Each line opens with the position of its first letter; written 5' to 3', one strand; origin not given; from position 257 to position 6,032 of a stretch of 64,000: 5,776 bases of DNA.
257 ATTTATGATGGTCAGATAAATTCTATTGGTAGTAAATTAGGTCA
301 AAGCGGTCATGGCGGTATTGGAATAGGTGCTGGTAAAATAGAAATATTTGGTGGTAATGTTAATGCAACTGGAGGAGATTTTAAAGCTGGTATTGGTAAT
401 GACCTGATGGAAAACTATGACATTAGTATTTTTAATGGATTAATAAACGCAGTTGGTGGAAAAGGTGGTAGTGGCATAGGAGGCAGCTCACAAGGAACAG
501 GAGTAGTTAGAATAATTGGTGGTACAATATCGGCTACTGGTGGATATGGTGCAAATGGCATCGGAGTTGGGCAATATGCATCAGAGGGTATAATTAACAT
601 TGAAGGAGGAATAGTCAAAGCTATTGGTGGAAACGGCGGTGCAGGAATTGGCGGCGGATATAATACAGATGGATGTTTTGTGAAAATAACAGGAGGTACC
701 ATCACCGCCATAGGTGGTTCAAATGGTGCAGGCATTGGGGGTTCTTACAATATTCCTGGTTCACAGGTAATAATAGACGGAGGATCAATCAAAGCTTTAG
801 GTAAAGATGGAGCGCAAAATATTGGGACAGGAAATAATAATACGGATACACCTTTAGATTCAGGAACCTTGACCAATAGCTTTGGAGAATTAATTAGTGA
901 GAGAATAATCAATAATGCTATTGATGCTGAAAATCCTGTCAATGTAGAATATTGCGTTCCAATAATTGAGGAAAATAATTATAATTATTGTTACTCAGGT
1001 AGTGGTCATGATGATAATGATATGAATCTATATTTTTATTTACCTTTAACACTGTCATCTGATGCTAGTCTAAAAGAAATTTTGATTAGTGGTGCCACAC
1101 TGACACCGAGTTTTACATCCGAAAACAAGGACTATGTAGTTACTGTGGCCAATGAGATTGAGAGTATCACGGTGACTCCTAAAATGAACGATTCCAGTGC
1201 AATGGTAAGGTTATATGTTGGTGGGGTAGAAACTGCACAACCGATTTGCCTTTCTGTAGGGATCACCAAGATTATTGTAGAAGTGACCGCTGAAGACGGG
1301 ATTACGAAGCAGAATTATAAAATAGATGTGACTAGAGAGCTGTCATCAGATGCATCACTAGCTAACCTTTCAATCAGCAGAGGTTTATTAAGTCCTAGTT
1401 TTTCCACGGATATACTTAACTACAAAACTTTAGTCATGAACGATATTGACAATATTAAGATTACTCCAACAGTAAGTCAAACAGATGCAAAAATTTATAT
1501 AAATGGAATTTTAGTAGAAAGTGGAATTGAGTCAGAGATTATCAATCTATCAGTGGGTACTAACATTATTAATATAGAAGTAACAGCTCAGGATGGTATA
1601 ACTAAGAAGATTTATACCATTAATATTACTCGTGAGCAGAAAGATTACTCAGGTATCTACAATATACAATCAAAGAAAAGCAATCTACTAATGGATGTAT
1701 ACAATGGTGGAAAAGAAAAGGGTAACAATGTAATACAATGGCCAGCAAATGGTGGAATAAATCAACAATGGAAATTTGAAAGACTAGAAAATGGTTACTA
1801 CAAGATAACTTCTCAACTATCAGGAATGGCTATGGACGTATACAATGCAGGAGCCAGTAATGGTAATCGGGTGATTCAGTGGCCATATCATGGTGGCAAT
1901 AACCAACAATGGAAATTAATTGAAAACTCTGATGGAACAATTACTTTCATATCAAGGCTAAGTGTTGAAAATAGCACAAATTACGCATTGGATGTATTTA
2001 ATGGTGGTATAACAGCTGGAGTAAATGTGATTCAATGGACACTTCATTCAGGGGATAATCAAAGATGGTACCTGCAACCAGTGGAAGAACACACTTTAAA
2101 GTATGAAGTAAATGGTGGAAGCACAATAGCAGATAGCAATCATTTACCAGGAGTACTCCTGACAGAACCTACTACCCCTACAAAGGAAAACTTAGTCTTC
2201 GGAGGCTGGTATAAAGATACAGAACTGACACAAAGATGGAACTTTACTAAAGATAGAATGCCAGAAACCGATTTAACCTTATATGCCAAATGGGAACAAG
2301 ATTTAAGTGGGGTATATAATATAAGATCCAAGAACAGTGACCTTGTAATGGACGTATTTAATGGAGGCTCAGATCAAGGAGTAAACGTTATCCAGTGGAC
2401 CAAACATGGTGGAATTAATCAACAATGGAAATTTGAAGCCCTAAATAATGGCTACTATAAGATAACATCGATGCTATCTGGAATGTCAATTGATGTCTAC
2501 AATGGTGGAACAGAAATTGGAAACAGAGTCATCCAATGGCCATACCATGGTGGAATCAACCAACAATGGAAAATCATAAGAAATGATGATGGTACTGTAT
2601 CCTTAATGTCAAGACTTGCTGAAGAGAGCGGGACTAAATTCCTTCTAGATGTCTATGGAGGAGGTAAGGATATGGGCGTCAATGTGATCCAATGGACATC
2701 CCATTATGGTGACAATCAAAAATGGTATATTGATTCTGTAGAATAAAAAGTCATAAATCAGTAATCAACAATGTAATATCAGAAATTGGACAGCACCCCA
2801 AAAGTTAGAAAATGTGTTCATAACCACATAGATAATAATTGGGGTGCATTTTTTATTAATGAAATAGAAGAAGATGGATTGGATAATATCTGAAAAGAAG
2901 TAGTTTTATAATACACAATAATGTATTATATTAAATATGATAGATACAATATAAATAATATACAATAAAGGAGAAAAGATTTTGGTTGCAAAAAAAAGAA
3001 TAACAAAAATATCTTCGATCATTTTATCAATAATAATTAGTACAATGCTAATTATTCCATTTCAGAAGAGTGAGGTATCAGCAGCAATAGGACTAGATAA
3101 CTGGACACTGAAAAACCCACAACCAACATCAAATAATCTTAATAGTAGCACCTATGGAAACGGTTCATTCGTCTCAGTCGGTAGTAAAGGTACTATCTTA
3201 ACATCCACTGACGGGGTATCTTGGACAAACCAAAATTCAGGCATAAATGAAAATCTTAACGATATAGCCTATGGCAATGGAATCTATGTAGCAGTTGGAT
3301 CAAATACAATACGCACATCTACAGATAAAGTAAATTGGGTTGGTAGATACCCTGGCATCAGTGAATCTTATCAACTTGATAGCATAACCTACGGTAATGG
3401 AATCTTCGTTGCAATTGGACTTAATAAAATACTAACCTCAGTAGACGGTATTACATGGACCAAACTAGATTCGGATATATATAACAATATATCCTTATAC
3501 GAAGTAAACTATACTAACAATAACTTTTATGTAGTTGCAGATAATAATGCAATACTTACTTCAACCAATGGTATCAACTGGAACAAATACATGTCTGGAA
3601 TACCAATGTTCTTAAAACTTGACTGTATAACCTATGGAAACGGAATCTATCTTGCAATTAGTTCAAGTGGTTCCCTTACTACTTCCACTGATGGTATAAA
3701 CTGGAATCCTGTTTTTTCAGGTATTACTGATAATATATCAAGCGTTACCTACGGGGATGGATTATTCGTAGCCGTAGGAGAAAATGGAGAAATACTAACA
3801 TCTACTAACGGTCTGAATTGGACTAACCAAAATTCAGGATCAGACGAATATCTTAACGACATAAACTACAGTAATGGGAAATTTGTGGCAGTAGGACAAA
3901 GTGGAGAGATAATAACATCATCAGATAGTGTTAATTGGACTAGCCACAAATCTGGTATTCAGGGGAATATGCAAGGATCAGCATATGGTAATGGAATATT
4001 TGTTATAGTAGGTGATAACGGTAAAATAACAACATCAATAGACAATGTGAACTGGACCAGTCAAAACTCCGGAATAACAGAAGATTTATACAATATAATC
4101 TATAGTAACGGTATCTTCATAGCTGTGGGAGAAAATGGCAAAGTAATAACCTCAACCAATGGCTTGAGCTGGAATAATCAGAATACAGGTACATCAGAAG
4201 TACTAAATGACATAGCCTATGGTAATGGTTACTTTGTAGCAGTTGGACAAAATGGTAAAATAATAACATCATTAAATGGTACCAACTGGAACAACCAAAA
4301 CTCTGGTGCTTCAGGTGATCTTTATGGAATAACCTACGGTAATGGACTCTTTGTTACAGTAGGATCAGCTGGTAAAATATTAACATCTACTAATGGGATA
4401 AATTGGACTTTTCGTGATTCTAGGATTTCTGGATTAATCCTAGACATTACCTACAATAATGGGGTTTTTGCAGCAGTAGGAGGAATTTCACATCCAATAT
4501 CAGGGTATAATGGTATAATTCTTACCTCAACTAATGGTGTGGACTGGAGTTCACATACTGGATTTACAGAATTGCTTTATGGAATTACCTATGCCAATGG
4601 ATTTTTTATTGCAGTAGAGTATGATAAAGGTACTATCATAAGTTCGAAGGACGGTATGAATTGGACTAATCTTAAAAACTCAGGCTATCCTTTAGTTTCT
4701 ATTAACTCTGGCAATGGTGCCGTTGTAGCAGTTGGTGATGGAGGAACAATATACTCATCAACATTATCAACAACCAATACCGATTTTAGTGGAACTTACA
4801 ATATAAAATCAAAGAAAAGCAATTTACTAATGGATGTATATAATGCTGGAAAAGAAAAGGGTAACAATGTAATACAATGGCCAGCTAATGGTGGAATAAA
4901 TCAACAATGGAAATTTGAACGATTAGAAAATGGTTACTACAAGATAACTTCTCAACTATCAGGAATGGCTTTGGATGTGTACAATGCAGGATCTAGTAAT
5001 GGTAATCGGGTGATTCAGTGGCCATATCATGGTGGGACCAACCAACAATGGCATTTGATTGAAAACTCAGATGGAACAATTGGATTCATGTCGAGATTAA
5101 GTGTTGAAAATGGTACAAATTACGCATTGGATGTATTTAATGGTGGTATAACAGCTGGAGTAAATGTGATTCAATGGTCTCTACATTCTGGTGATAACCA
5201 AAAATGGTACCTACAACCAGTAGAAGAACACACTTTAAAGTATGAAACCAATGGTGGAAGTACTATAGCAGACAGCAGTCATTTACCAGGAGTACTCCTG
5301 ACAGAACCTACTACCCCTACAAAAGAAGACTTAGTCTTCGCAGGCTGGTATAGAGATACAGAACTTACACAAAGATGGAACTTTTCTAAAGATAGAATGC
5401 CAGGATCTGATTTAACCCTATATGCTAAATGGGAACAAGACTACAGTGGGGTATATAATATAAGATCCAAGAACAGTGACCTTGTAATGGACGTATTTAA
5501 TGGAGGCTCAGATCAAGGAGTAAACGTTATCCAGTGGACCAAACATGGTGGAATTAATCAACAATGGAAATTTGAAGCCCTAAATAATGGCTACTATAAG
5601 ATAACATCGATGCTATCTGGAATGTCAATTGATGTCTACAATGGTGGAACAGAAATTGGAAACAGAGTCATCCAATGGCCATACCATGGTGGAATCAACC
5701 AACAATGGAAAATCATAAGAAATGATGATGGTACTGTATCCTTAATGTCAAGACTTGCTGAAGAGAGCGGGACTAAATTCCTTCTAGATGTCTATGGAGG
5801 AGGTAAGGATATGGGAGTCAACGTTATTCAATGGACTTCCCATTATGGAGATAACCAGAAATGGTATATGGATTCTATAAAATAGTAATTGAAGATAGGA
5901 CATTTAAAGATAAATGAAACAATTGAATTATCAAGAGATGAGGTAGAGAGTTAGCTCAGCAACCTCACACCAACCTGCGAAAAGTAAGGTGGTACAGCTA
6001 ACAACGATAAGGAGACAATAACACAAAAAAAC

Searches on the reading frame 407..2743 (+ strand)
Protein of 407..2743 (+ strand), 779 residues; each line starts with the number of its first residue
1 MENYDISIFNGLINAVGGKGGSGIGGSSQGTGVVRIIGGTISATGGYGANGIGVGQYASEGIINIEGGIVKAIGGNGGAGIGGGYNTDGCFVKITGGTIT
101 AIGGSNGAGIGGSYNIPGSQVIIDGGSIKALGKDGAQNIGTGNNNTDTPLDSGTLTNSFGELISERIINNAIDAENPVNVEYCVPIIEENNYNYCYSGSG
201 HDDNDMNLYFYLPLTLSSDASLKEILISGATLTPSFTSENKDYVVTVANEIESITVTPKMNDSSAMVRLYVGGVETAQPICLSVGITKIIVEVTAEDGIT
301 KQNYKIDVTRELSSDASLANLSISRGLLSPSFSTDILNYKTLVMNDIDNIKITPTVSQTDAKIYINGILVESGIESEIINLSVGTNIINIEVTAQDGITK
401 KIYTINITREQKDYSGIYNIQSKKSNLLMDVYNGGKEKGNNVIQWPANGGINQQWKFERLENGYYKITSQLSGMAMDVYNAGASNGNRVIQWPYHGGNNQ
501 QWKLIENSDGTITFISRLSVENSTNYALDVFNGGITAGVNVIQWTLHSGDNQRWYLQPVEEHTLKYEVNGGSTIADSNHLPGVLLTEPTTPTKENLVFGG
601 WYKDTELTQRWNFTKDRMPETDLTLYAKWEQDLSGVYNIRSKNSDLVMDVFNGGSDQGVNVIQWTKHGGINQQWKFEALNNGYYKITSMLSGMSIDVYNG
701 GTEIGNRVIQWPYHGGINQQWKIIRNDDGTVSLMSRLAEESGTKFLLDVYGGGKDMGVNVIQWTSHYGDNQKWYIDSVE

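Call 79: search_protein_families(library=pfam, proteins=[window:407-2743:+], max_evalue=0.000001)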
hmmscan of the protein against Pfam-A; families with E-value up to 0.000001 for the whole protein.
window:407-2743:+ (779 aa): 4 families
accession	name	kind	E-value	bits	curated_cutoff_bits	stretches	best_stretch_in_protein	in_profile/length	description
PF14200.12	RicinB_lectin_2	-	2.2e-76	253.1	25.6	6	415-492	12-89/89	Ricin-type beta-trefoil lectin domain-like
PF12733.13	Cadherin-like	-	6.7e-34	116.6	24.2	2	318-410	1-89/89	Cadherin-like beta sandwich domain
PF00652.28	Ricin_B_lectin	-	7.3e-34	117.1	29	3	418-554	3-126/126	Ricin-type beta-trefoil lectin domain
PF09479.16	Flg_new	-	3e-17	62.9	27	1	562-628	1-65/65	Listeria-Bacteroides repeat domain (List_Bact_rpt)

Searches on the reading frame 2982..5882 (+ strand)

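Call 79: search_protein_families(library=pfam, proteins=[window:2982-5882:+], max_evalue=0.000001)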
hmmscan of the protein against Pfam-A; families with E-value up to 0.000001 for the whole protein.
window:2982-5882:+ (967 aa): 5 families
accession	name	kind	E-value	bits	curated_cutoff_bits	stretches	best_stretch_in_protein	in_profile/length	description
PF14200.12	RicinB_lectin_2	-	8.3e-77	254.4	25.6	5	603-680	12-89/89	Ricin-type beta-trefoil lectin domain-like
PF00652.28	Ricin_B_lectin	-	3.5e-29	102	29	2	605-742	2-126/126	Ricin-type beta-trefoil lectin domain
PF09479.16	Flg_new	-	3.5e-17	62.7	27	1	750-816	1-65/65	Listeria-Bacteroides repeat domain (List_Bact_rpt)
PF19755.4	DUF6242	-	6.4e-11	43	29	0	314-397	125-217/217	Domain of unknown function (DUF6242)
PF23366.1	Beta-prop_HVO_0234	-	3.1e-08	34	27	0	241-328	176-267/274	HVO_0234-like, beta propeller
